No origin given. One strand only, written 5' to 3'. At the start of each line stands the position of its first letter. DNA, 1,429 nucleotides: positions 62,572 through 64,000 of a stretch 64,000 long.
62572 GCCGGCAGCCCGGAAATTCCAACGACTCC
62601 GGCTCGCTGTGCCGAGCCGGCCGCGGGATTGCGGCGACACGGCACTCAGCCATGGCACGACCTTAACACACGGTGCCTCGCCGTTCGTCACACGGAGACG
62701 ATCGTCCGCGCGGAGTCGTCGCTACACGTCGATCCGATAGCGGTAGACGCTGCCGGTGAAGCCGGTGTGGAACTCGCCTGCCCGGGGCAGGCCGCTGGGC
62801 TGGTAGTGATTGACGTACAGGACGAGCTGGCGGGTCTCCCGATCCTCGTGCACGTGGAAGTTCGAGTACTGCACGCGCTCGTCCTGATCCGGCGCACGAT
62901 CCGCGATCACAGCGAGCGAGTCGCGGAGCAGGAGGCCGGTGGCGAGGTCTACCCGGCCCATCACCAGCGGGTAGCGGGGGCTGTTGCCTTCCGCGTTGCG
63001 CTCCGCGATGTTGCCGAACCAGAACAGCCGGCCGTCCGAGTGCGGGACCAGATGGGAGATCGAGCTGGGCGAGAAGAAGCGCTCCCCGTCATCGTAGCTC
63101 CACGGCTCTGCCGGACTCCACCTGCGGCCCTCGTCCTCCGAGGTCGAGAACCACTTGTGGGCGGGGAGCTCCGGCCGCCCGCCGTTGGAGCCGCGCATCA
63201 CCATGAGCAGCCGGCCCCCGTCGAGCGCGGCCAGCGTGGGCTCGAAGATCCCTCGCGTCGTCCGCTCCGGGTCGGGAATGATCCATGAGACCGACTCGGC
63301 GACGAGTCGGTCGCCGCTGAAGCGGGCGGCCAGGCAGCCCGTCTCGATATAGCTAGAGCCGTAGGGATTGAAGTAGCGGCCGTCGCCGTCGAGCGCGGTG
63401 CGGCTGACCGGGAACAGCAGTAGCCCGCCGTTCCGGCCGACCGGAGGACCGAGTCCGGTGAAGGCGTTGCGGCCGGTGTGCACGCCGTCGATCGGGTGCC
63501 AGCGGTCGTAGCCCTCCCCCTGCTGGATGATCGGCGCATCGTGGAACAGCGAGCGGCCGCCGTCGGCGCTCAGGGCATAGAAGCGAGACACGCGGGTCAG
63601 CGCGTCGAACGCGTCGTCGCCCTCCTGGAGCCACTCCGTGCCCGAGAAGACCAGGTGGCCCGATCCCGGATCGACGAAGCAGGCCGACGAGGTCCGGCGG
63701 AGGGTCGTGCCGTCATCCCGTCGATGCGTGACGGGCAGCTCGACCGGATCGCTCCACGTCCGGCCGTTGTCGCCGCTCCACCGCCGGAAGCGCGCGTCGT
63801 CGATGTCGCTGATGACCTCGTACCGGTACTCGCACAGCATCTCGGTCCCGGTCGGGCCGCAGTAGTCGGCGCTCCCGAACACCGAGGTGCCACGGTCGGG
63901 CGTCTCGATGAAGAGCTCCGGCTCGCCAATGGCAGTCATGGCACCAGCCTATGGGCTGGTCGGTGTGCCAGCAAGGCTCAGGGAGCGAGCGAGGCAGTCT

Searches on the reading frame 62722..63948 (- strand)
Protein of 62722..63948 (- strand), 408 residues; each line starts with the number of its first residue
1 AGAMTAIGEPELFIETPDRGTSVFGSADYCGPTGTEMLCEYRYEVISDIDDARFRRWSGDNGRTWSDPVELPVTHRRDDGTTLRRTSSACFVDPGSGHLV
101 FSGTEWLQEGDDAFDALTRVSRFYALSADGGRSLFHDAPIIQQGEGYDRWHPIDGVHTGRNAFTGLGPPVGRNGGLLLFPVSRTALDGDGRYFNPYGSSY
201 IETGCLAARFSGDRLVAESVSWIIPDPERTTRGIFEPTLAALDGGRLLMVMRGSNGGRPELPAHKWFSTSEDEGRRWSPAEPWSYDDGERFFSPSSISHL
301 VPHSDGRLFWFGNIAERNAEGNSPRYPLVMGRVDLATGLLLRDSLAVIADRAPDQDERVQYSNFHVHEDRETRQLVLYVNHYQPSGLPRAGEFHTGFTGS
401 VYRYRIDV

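Call 45: search_protein_families(library=pfam, proteins=[window:62722-63948:-], max_evalue=0.001)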
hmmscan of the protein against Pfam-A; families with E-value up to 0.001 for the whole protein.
window:62722-63948:- (408 aa): 1 family
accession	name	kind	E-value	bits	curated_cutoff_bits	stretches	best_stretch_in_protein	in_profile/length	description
PF13088.12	BNR_2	-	2e-09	37.7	31.4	1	218-346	146-237/277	BNR repeat-like domain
